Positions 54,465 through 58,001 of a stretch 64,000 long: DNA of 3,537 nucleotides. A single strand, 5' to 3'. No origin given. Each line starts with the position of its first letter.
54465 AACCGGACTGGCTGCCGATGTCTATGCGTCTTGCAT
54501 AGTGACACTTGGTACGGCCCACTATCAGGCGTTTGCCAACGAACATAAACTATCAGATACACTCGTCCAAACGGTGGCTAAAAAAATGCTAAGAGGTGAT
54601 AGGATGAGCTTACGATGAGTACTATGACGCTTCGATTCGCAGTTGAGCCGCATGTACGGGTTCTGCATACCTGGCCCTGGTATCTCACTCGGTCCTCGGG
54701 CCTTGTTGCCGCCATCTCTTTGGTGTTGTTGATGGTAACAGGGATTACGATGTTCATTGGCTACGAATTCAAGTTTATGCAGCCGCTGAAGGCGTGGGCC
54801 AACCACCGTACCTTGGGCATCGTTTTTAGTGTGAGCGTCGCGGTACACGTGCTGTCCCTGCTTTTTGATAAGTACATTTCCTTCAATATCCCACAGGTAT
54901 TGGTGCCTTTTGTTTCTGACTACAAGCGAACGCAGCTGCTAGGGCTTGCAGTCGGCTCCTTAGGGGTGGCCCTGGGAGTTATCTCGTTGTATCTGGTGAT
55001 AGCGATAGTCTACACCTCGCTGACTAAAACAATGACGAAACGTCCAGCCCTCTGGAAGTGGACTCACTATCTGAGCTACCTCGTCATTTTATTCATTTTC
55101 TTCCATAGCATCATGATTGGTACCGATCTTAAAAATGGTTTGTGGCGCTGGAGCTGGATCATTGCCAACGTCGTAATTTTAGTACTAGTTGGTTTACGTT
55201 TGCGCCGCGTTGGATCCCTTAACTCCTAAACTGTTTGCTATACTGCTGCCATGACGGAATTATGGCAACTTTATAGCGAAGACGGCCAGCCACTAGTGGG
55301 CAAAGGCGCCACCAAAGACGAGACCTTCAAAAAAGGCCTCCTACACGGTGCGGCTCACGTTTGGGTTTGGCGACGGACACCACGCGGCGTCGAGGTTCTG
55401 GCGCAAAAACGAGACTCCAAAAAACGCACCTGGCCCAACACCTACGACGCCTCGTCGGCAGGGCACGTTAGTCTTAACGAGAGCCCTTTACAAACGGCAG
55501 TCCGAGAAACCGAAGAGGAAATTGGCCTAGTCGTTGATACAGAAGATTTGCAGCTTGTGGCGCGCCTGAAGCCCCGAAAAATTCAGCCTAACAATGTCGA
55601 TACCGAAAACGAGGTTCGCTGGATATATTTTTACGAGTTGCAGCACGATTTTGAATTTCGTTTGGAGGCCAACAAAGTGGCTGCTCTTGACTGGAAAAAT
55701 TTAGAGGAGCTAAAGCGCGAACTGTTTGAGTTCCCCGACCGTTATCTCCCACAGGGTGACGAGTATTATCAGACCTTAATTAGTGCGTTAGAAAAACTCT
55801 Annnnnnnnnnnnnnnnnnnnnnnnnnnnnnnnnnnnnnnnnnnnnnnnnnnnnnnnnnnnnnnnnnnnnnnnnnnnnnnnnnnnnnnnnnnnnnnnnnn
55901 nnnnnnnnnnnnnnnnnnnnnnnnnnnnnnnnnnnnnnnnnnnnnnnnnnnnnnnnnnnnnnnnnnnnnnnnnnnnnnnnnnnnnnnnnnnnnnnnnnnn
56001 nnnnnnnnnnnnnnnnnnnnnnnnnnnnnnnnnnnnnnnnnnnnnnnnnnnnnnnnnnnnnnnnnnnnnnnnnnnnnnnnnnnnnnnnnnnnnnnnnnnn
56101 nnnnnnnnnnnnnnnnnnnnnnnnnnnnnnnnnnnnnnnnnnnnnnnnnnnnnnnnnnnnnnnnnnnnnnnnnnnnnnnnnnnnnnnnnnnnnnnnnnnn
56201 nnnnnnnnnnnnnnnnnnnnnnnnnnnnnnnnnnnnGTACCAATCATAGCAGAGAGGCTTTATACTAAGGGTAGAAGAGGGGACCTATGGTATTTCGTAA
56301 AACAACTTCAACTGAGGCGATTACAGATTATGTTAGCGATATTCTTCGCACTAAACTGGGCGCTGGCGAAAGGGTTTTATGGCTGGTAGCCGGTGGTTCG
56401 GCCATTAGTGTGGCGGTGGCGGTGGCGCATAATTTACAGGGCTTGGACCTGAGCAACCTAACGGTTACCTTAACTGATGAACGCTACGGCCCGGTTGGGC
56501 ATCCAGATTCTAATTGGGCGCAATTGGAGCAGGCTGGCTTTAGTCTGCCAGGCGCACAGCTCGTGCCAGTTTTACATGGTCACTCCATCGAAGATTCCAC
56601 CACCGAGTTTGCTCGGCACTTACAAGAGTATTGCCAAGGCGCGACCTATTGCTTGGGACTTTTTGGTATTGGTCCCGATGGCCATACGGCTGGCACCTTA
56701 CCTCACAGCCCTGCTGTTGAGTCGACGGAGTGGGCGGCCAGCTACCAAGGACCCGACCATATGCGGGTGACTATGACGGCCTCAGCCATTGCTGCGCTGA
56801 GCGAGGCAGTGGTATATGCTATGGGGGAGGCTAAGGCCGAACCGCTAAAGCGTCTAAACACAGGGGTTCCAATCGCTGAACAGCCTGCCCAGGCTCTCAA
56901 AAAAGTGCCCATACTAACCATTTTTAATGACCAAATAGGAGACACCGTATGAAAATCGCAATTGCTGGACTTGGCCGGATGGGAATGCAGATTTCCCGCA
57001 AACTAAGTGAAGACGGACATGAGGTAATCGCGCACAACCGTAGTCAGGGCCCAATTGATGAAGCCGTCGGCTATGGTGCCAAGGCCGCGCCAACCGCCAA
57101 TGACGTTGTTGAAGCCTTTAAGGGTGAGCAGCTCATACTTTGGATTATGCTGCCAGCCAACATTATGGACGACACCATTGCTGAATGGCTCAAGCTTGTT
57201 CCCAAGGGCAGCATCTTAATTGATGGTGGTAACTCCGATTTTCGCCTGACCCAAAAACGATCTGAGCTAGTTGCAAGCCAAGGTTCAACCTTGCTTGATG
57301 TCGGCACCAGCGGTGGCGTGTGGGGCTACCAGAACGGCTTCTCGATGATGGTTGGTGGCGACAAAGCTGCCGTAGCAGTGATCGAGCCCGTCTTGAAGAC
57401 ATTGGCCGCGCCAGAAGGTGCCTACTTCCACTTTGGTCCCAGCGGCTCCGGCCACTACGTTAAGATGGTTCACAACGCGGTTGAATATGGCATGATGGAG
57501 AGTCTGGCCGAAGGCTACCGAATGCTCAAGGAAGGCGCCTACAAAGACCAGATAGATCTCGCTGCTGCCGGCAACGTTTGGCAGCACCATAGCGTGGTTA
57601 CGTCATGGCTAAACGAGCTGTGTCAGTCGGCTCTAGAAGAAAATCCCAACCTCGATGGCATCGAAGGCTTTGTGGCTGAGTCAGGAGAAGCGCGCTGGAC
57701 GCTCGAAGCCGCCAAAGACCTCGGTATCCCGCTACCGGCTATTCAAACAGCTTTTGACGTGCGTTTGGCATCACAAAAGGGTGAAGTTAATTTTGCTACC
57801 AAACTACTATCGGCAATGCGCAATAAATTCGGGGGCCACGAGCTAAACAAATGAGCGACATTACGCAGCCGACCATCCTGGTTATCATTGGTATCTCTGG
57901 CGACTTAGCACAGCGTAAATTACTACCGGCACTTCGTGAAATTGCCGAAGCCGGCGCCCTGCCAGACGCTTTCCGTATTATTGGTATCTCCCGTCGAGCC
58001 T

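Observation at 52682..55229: Split NOX-like transmembrane electron-transfer operon: anchored FNR-like dehydrogenase, ApbE flavin transferase and bis-heme ferric-reductase-domain protein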

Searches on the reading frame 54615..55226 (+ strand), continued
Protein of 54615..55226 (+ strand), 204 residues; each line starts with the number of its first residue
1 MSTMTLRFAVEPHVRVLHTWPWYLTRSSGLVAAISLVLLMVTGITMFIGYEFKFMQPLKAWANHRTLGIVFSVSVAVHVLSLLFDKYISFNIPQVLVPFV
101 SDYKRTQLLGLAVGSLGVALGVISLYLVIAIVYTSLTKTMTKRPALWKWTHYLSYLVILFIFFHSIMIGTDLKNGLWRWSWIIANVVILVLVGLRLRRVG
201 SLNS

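Call 59: search_protein_representatives(alignment_id=A1)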
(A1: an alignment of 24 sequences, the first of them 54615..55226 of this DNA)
Query: 24 sequences, 203 profile positions. Proteins with E-value up to 0.001 (for the whole library): 5483; up to 1e-10: 2721; up to 1e-30: 275. The best 150 are listed.
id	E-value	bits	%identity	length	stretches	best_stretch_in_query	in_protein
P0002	9.2e-84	296.5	-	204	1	1-201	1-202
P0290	1.1e-73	263.5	-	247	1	4-201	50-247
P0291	3.0e-73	262.1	-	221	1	8-202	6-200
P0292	8.0e-72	257.5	-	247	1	6-201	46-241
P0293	1.2e-70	253.7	-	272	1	6-201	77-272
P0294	2.9e-67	242.6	-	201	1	12-201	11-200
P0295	1.3e-66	240.5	-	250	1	5-201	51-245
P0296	5.2e-62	225.5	-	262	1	9-202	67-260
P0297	8.2e-62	224.8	-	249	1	12-202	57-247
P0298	9.6e-61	221.3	-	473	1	7-200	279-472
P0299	2.7e-60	219.9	-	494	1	7-202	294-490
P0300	6.9e-58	212.0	-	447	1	16-199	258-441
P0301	1.7e-57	210.7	-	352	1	5-201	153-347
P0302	7.7e-57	208.6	-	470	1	13-201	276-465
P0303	1.8e-56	207.4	-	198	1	14-201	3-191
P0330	2.5e-40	154.7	-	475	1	15-198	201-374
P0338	1.5e-39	152.1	-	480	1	18-199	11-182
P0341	8.7e-39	149.6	-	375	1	16-197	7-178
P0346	8.6e-38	146.4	-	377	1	17-201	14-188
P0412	5.5e-35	137.2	-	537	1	10-202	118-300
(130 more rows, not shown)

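Call 60: search_protein_families(library=pfam, proteins=[P0298, P0299, P0300, P0301, P0302, P0330, P0338, P0341, P0346, P0412], max_evalue=0.001)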
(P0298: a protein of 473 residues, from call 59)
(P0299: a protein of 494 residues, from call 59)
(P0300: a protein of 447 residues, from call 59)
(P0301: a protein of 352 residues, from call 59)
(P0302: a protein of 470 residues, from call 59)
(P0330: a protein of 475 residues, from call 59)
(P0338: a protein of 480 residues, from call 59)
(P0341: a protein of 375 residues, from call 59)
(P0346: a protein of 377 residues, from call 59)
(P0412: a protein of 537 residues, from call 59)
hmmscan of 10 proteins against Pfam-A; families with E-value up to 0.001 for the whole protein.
P0298 (473 aa): 4 families
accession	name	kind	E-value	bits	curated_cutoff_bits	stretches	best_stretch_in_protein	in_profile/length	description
PF00175.26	NAD_binding_1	-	6.2e-11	43.4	22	1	113-220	1-108/109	Oxidoreductase NAD-binding domain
PF00970.30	FAD_binding_6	-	1.8e-07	31.8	21.1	1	26-101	22-97/99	Oxidoreductase FAD-binding domain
PF01794.25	Ferric_reduct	-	2.7e-05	24.7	28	1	301-430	2-118/121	Ferric reductase like transmembrane component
PF08030.17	NAD_binding_6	-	0.00076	20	22.2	0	110-155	3-53/156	Ferric reductase NAD binding domain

P0299 (494 aa): 4 families
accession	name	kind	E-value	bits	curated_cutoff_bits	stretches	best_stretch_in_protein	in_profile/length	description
PF00175.26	NAD_binding_1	-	4.6e-14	53.4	22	1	114-223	1-108/109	Oxidoreductase NAD-binding domain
PF00970.30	FAD_binding_6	-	1.5e-09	38.6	21.1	1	19-102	13-97/99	Oxidoreductase FAD-binding domain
PF01794.25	Ferric_reduct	-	5.4e-06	26.9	28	1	315-445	1-117/121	Ferric reductase like transmembrane component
PF08030.17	NAD_binding_6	-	8.6e-06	26.3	22.2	1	112-185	4-85/156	Ferric reductase NAD binding domain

P0300 (447 aa): 4 families
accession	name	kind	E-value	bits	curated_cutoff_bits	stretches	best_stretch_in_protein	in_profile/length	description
PF00175.26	NAD_binding_1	-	1.6e-13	51.7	22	1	110-208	1-108/109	Oxidoreductase NAD-binding domain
PF00970.30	FAD_binding_6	-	5.9e-10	39.8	21.1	1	8-100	4-97/99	Oxidoreductase FAD-binding domain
PF01794.25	Ferric_reduct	-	3.9e-06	27.4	28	1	271-401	2-119/121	Ferric reductase like transmembrane component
PF08030.17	NAD_binding_6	-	0.00023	21.7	22.2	0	109-159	5-61/156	Ferric reductase NAD binding domain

P0301 (352 aa): 1 family
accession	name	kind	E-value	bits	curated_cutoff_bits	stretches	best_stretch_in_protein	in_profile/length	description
PF01794.25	Ferric_reduct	-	5.6e-07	30.1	28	1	177-305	2-119/121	Ferric reductase like transmembrane component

P0302 (470 aa): 4 families
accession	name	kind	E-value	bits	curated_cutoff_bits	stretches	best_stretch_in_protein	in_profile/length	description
PF00175.26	NAD_binding_1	-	1.5e-16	61.5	22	1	108-214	1-107/109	Oxidoreductase NAD-binding domain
PF01794.25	Ferric_reduct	-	5.2e-07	30.2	28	1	292-422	2-118/121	Ferric reductase like transmembrane component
PF00970.30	FAD_binding_6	-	5.3e-05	23.9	21.1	1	21-96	20-97/99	Oxidoreductase FAD-binding domain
PF08030.17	NAD_binding_6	-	0.0003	21.3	22.2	0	105-174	3-81/156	Ferric reductase NAD binding domain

P0330 (475 aa): 2 families
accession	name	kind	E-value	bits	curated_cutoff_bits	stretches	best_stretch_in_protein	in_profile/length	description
PF02424.20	ApbE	-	3e-25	89.7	25.6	1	21-171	121-258/266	ApbE family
PF01794.25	Ferric_reduct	-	4e-08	33.8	28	1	214-335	1-119/121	Ferric reductase like transmembrane component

P0338 (480 aa): 1 family
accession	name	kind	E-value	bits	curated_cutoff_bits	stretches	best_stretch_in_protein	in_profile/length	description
PF01794.25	Ferric_reduct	-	1.8e-07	31.7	28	1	22-142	2-119/121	Ferric reductase like transmembrane component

P0341 (375 aa): 1 family
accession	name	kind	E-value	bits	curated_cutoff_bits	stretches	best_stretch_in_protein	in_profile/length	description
PF01794.25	Ferric_reduct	-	2.8e-07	31.1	28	1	19-140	1-119/121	Ferric reductase like transmembrane component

P0346 (377 aa): 1 family
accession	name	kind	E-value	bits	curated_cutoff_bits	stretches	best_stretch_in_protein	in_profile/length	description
PF01794.25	Ferric_reduct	-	1.2e-07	32.2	28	1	25-146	1-119/121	Ferric reductase like transmembrane component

P0412 (537 aa): 6 families
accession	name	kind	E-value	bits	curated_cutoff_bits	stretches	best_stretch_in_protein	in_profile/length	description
PF18884.5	TSP3_bac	-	1.6e-13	50.7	25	2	64-84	1-21/22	Bacterial TSP3 repeat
PF00175.26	NAD_binding_1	-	3.5e-11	44.2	22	1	413-516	2-106/109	Oxidoreductase NAD-binding domain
PF01794.25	Ferric_reduct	-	3.1e-08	34.2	28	1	137-258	2-120/121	Ferric reductase like transmembrane component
PF00970.30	FAD_binding_6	-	1.5e-07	32.1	21.1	1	318-401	14-98/99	Oxidoreductase FAD-binding domain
PF08022.18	FAD_binding_8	-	1.1e-05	25.9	22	1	328-384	24-80/109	FAD-binding domain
PF08030.17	NAD_binding_6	-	8.2e-05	23.2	22.2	0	408-477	2-79/156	Ferric reductase NAD binding domain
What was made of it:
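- The donor is a dedicated FNR module, which is even fused to the FRD in relatives (call 60).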

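Call 62: find_encoding_contigs(protein=P0299, flank=5000, max_places=4)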
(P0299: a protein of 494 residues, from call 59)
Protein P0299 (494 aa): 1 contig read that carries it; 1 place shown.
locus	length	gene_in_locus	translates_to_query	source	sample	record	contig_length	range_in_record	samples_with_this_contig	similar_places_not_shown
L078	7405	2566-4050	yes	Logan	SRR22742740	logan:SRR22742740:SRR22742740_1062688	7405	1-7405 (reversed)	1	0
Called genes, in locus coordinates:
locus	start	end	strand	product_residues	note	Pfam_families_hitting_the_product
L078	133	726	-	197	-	-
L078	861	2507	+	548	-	-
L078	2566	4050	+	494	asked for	PF00970:FAD_binding_6, PF08030:NAD_binding_6 (faint), PF00175:NAD_binding_1, PF01794:Ferric_reduct (weak)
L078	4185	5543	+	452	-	-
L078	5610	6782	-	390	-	PF03773:ArsP_1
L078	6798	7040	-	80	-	PF09851:SHOCT (weak)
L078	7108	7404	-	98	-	?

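Call 63: find_encoding_contigs(protein=P0302, flank=5000, max_places=4)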
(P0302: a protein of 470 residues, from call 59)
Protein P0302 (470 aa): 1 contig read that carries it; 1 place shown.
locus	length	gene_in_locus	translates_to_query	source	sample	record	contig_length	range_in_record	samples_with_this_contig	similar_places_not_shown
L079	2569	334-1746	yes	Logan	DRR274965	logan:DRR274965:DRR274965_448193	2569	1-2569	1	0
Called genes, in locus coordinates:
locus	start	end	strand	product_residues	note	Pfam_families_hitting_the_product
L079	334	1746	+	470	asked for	PF00175:NAD_binding_1, PF01794:Ferric_reduct (weak)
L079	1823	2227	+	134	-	PF23636:DUF7144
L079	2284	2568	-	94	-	?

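Call 64: find_encoding_contigs(protein=P0298, flank=6000, max_places=4)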
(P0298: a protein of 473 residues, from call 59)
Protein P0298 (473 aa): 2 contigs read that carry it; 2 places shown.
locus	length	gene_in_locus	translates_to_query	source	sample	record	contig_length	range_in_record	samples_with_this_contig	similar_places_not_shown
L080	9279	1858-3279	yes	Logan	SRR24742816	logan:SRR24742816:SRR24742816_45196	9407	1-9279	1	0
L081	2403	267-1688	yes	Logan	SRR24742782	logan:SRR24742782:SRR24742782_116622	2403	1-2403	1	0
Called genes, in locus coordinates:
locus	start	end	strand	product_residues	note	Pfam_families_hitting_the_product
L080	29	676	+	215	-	-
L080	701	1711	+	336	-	PF00150:Cellulase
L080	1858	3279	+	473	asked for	PF00970:FAD_binding_6 (weak), PF00175:NAD_binding_1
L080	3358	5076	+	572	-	PF13433:Peripla_BP_5 (weak), PF13458:Peripla_BP_6, PF01094:ANF_receptor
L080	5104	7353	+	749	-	PF26769:HAMP_PhoQ (faint), PF00672:HAMP, PF00512:HisKA, PF02518:HATPase_c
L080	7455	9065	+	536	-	-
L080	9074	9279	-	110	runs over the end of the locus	?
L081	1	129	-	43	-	?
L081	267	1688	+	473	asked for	PF00970:FAD_binding_6 (weak), PF00175:NAD_binding_1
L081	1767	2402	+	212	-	?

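Call 65: find_encoding_contigs(protein=P0300, flank=6000, max_places=4)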
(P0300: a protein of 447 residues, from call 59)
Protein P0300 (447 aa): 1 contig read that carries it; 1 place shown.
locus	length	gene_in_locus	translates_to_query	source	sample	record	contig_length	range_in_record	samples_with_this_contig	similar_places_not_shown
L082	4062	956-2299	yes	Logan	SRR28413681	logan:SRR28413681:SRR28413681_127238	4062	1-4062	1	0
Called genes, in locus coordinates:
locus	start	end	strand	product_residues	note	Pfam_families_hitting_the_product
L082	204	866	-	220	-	-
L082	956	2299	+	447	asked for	PF00970:FAD_binding_6, PF00175:NAD_binding_1, PF01794:Ferric_reduct (weak)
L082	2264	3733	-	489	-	PF00749:tRNA-synt_1c, PF19269:Anticodon_2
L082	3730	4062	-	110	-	?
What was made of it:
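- The fusion/ApbE-absence correlation rests on four protein clusters on short contigs of 2.4-9.3 kb (calls 62-65).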

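Call 78: find_related_loci(query=A3, collection=metagenome_contigs, flank=5000)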
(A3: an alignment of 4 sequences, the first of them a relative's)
Query A3 (494 aa) in metagenome_contigs; peptide patterns used: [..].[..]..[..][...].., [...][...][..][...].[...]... (x = any residue, [..] = any of these).
600 stretches matched a pattern (row limit reached: there are more); 528 encode a relative of the query (tblastn E <= 1e-3); the best 80 are kept; 80 distinct loci.
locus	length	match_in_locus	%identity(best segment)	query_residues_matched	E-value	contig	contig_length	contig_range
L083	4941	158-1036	38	5-295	2e-65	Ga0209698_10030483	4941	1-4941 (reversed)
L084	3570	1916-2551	49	277-492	1e-58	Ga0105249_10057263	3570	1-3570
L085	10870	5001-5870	35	5-292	8e-57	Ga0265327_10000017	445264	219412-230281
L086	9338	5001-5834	35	14-291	2e-53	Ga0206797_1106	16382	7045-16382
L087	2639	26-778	40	36-286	9e-50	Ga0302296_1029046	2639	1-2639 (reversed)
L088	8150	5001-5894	33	8-305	2e-49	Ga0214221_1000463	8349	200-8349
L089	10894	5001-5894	33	8-305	2e-49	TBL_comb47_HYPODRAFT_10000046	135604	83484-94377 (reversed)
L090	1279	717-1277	41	5-191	3e-46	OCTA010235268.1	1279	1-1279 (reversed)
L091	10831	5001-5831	33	8-285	6e-37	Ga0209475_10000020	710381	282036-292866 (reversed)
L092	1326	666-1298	37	36-248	4e-38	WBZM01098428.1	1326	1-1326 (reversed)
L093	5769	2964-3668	35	2-241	7e-36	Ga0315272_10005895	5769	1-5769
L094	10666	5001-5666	33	19-241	3e-33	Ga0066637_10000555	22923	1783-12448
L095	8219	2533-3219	33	7-242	1e-32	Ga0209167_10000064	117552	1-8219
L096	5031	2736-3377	34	23-241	1e-30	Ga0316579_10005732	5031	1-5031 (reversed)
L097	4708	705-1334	36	33-241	2e-30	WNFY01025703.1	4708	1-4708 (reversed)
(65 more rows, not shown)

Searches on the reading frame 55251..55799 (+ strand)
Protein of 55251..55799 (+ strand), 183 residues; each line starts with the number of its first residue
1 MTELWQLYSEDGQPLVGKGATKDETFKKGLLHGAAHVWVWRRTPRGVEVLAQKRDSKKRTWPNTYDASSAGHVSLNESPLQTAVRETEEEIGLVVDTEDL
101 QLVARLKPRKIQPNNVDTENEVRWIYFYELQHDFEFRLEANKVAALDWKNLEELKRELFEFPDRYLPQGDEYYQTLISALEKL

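Call 3: search_protein_families(library=pfam, proteins=[window:55251-55799:+], max_evalue=1)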
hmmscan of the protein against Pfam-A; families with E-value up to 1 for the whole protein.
window:55251-55799:+ (183 aa): 1 family
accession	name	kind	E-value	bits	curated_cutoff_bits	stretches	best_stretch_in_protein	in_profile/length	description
PF00293.34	NUDIX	-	2e-14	54.2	21.1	1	34-163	5-127/134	NUDIX domain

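Call 4: search_protein_families(library=ncbifam, proteins=[window:55251-55799:+], max_evalue=1)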
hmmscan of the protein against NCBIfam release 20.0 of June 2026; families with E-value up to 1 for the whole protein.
window:55251-55799:+ (183 aa): 10 families
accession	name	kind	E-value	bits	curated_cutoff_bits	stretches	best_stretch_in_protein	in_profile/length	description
NF002995.0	PRK03759.1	equivalog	1.3e-13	51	127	1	25-158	28-154/185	isopentenyl-diphosphate Delta-isomerase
TIGR02150.1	IPP_isom_1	equivalog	3.1e-08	33.6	105.8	1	16-155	11-141/159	isopentenyl-diphosphate delta-isomerase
NF041653.1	Nud_hyd_Meth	equivalog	6.3e-08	32.6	300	1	24-168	19-152/170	Nudix hydrolase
NF011922.0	PRK15393.1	equivalog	1.1e-07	31.7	152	1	20-93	26-96/182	NUDIX hydrolase YfcD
NF006961.0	PRK09438.1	equivalog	3.7e-05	23.2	103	1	60-104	28-72/151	dihydroneopterin triphosphate diphosphatase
NF041652.1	Nud_hyd_Dein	equivalog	0.02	15.1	200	1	69-96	48-75/152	Nudix hydrolase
TIGR00586.1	mutt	equivalog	0.048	13.7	97.9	1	70-99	38-67/129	8-oxo-dGTP diphosphatase MutT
NF001936.0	PRK00714.1-3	equivalog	0.067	13.1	118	1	39-150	15-116/155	RNA pyrophosphohydrolase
NF008044.0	PRK10776.1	equivalog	0.072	13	148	1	70-98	37-65/130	8-oxo-dGTP diphosphatase MutT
NF008736.0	PRK11762.1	equivalog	0.075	12.5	169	1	70-105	80-113/186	ADP compounds hydrolase NudE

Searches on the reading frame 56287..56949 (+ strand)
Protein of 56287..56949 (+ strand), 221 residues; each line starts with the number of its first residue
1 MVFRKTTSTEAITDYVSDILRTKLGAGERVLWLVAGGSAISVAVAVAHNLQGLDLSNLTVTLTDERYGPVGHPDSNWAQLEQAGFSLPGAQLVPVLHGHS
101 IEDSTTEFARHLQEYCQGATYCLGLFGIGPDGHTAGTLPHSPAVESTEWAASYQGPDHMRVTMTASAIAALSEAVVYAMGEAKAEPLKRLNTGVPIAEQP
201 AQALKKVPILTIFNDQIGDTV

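Call 70: search_protein_families(library=pfam, proteins=[window:56287-56949:+], max_evalue=0.0001)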
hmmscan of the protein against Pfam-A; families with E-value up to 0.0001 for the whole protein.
window:56287-56949:+ (221 aa): 1 family
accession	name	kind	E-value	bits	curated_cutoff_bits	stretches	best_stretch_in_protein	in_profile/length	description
PF01182.26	Glucosamine_iso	-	2.2e-28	100.1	27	1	9-205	7-217/225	Glucosamine-6-phosphate isomerases/6-phosphogluconolactonase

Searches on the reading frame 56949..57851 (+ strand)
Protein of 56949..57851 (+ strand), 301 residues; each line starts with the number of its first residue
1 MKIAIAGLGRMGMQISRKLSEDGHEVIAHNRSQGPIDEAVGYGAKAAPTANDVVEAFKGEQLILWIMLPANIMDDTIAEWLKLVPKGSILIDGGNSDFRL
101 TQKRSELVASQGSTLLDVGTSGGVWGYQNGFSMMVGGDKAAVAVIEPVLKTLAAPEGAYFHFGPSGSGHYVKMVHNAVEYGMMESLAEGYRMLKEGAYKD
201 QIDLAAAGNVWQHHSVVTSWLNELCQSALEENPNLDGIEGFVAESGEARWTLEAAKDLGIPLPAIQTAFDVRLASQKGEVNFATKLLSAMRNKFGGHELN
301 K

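Call 70: search_protein_families(library=pfam, proteins=[window:56949-57851:+], max_evalue=0.0001)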
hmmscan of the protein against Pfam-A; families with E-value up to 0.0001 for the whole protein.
window:56949-57851:+ (301 aa): 3 families
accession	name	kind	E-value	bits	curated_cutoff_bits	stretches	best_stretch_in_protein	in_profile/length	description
PF03446.21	NAD_binding_2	-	4.4e-32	111.8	21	1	2-154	1-154/161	NAD binding domain of 6-phosphogluconate dehydrogenase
PF00393.24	6PGD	-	3.8e-21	76.2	27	1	168-280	1-118/290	6-phosphogluconate dehydrogenase, C-terminal domain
PF03807.23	F420_oxidored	-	3.4e-06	28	21.6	1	2-93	1-91/94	NADP oxidoreductase coenzyme F420-dependent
